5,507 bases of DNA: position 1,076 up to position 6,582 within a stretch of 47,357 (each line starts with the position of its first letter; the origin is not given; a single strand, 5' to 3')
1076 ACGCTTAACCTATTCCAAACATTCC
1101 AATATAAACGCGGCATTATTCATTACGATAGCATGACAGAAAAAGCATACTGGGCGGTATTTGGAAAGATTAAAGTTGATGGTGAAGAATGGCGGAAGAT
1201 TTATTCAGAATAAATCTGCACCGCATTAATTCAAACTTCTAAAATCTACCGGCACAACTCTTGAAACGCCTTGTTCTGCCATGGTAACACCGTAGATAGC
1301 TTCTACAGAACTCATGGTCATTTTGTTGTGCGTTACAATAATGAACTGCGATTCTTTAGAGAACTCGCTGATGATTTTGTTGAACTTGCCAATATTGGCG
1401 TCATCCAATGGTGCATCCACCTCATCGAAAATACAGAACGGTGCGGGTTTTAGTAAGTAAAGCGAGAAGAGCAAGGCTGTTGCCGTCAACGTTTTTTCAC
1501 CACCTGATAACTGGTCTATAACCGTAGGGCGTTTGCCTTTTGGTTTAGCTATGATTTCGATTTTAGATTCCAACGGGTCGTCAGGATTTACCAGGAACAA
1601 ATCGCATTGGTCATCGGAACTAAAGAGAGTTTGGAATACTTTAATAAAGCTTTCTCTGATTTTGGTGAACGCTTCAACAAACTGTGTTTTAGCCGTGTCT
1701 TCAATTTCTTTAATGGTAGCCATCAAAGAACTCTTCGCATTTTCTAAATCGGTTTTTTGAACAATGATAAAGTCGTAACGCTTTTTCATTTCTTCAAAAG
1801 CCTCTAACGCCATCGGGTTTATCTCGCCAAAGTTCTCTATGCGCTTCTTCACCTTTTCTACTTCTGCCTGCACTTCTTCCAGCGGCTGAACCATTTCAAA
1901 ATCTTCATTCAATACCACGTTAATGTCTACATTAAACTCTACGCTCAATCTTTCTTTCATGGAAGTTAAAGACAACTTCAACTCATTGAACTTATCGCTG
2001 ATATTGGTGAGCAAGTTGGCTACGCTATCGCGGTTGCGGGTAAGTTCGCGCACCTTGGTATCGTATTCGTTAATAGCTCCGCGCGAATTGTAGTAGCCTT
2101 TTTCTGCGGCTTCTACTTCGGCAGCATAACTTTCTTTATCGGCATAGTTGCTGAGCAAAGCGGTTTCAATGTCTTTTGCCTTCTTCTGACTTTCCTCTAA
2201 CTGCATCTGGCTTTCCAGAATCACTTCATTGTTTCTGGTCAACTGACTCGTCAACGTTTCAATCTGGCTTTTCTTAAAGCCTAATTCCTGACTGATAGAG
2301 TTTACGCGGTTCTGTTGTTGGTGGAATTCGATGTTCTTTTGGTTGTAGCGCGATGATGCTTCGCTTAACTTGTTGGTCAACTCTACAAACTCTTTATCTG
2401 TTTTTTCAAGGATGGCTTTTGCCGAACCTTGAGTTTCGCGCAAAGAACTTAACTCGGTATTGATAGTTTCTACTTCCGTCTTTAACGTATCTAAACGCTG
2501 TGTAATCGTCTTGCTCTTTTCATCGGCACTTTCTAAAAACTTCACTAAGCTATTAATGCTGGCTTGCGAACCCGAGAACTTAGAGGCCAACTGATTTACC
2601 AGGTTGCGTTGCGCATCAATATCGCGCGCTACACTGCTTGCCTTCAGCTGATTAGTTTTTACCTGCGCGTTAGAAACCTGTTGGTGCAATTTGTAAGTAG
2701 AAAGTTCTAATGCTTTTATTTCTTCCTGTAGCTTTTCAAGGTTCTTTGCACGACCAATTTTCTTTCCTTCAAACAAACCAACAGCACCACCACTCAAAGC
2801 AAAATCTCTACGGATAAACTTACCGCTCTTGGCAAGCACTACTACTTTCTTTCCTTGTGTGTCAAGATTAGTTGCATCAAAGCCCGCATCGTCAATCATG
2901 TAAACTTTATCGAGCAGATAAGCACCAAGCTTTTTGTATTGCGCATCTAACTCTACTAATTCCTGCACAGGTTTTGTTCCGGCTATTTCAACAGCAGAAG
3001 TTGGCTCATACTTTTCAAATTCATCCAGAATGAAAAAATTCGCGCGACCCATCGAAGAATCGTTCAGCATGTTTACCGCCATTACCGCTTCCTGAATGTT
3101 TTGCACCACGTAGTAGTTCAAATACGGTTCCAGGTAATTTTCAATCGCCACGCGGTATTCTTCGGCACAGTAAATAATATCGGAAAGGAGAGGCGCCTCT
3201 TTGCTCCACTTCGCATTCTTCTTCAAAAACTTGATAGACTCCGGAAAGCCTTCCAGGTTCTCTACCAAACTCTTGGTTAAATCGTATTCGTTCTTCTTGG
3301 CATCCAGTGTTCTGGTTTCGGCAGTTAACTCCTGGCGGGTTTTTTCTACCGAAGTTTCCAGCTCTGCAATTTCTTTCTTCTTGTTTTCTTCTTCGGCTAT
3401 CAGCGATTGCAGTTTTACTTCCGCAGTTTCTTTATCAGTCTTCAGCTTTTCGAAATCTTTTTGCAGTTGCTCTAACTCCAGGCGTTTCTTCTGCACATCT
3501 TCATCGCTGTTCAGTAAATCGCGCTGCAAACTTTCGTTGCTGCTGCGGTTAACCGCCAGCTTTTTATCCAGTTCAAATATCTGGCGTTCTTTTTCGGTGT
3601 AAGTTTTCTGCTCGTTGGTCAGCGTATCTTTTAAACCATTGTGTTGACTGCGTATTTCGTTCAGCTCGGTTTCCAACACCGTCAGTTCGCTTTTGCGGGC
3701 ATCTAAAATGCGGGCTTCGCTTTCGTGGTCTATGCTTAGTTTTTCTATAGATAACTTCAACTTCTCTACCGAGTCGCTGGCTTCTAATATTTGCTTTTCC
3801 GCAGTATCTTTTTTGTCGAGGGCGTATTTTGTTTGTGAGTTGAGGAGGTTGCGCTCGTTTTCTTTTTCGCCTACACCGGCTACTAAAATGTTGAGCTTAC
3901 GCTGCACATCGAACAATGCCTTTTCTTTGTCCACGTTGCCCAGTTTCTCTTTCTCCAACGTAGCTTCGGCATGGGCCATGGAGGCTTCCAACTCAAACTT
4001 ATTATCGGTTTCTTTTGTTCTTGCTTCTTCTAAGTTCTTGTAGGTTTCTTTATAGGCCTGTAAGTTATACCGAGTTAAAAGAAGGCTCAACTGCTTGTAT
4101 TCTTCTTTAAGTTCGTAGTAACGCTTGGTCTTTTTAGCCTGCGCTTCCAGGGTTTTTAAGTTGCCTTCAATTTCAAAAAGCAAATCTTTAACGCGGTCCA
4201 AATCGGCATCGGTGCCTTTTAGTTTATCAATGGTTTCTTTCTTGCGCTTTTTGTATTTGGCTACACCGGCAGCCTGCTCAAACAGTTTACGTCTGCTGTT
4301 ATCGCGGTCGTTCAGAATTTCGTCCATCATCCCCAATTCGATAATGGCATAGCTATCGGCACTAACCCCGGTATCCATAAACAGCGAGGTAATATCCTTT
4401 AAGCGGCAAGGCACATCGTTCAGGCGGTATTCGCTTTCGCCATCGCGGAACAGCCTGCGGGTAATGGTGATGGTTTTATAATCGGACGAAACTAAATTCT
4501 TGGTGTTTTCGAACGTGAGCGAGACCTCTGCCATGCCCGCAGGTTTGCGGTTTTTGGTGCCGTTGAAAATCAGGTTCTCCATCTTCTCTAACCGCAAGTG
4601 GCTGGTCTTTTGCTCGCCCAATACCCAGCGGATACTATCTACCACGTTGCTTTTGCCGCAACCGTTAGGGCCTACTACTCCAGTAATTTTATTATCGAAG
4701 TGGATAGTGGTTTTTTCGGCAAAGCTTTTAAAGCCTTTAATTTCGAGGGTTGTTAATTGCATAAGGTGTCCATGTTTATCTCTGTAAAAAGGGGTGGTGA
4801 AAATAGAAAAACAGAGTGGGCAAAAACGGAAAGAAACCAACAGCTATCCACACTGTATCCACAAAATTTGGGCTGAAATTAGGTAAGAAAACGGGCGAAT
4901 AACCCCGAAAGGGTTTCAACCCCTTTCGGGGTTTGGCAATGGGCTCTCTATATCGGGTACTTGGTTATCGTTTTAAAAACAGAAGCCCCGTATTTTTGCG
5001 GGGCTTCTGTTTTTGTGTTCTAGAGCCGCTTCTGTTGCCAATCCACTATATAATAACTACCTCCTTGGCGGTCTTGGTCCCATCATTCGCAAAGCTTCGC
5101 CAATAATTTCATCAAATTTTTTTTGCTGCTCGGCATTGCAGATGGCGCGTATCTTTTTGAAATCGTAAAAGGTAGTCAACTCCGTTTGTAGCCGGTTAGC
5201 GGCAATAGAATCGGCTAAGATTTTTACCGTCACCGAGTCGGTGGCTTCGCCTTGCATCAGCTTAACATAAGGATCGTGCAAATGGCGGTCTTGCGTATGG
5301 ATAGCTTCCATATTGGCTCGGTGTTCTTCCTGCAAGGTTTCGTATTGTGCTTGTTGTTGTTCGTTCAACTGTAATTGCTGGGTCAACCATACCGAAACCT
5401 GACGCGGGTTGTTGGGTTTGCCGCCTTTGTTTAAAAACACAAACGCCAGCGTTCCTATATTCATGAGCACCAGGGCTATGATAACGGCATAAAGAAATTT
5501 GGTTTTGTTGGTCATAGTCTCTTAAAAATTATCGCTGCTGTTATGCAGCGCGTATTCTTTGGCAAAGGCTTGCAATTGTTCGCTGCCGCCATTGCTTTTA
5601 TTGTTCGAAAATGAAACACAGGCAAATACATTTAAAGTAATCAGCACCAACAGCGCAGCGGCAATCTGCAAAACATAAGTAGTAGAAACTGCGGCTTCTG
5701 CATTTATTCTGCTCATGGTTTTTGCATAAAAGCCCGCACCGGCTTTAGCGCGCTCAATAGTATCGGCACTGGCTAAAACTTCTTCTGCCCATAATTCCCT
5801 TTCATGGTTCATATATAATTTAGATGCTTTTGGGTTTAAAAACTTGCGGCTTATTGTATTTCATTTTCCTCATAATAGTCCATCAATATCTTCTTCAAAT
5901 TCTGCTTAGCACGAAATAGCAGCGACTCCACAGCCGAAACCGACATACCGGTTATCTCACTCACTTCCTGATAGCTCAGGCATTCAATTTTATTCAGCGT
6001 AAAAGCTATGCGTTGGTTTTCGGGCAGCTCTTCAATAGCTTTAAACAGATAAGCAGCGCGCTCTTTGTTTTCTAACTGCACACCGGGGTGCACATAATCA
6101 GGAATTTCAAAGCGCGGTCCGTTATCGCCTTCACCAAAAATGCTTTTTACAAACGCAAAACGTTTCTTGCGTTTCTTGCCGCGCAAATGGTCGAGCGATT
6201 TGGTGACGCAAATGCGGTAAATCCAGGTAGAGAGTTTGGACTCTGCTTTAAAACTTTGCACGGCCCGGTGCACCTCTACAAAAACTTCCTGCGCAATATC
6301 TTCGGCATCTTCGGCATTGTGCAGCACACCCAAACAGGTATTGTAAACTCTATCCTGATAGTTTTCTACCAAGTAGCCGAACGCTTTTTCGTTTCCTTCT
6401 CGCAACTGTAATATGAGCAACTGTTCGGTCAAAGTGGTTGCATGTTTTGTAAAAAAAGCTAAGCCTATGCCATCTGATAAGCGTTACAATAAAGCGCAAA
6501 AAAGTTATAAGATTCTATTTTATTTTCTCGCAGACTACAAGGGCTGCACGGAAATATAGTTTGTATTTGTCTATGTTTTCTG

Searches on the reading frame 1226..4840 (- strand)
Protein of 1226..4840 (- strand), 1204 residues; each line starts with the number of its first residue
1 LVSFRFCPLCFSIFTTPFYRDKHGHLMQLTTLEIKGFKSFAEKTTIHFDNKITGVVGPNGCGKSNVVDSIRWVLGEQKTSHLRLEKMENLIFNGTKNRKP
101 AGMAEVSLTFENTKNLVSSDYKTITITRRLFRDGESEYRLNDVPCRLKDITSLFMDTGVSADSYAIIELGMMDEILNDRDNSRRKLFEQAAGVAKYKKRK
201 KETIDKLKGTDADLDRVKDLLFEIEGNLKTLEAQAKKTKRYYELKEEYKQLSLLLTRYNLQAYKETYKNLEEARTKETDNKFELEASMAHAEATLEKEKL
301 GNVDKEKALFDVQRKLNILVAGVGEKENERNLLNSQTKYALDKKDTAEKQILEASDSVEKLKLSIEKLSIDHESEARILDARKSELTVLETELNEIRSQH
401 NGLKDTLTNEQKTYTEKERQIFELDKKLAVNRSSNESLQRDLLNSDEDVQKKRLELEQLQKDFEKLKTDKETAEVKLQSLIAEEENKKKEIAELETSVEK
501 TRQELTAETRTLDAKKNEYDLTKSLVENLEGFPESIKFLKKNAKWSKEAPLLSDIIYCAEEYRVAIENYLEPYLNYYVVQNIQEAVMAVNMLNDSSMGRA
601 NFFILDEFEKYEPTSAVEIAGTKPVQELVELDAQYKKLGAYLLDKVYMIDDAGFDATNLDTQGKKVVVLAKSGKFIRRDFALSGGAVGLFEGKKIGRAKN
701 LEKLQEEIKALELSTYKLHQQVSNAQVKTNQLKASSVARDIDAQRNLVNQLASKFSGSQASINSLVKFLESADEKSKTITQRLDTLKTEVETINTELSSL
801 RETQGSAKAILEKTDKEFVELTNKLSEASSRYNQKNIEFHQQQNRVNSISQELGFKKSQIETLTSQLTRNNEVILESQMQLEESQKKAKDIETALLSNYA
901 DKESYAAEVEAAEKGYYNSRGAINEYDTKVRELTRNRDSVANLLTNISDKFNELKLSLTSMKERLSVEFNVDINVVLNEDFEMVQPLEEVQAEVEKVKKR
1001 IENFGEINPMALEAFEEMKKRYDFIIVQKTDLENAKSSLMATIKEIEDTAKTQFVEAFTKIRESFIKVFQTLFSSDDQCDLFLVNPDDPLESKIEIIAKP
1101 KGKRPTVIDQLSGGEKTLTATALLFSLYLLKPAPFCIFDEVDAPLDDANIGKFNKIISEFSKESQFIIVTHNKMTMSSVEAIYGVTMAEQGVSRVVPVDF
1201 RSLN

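Call 10: search_protein_families(library=pfam, proteins=[window:1226-4840:-])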
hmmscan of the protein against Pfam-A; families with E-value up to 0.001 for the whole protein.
window:1226-4840:- (1204 aa): 6 families
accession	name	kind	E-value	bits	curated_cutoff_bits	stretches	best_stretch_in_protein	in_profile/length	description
PF02463.25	SMC_N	-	1.1e-56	192.1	40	1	29-1193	2-219/220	RecF/RecN/SMC N terminal domain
PF13476.12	AAA_23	-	5.1e-15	57.1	27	1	32-273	2-192/201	AAA domain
PF06470.18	SMC_hinge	-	9.9e-15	55.4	22.5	1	550-651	6-108/116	SMC proteins Flexible Hinge Domain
PF13175.12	AAA_15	-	1.4e-11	45.1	32.1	1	27-422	1-291/374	AAA ATPase domain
PF13304.12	AAA_21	-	9.3e-09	36.2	27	1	52-84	1-36/304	AAA domain, putative AbiEii toxin, Type IV TA system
PF13555.12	AAA_29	-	0.00034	20.7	27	1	32-77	4-49/61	P-loop containing region of AAA domain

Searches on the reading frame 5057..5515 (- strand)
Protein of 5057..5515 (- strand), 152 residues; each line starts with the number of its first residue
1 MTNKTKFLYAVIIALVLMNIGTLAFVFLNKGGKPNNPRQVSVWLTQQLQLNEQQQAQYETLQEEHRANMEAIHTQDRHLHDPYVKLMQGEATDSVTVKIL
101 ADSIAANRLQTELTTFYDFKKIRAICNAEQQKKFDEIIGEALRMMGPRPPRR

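Call 10: search_protein_families(library=pfam, proteins=[window:5057-5515:-])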
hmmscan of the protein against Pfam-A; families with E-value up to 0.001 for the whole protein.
window:5057-5515:- (152 aa): 2 families
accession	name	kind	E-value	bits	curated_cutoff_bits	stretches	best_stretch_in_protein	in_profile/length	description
PF13801.11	Metal_resist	-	6.7e-08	33.2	29.2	1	14-130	4-122/125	Heavy-metal resistance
PF07813.17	LTXXQ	-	2.7e-07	31.6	24.3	1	45-137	10-99/100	LTXXQ motif family protein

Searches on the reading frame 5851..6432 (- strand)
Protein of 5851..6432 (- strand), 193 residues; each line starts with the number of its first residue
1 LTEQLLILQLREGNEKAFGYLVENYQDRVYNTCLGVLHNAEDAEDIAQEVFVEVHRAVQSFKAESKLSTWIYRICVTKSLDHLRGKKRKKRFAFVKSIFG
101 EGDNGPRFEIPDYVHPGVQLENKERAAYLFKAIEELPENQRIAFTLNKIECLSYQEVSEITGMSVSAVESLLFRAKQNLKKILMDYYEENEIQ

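Call 10: search_protein_families(library=pfam, proteins=[window:5851-6432:-])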
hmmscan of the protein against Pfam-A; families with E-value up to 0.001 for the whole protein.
window:5851-6432:- (193 aa): 4 families
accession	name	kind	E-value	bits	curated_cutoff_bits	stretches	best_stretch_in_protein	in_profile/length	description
PF08281.18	Sigma70_r4_2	-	2.3e-17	62.8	25.7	1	129-179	4-54/54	Sigma-70, region 4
PF04542.20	Sigma70_r2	-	3.8e-17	62.3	24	1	21-88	1-70/71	Sigma-70 region 2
PF04545.22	Sigma70_r4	-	5.9e-07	29.3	24.1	1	132-181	1-50/50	Sigma-70, region 4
PF07638.17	Sigma70_ECF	-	4.7e-05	23.8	21.1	1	6-173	7-173/185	ECF sigma factor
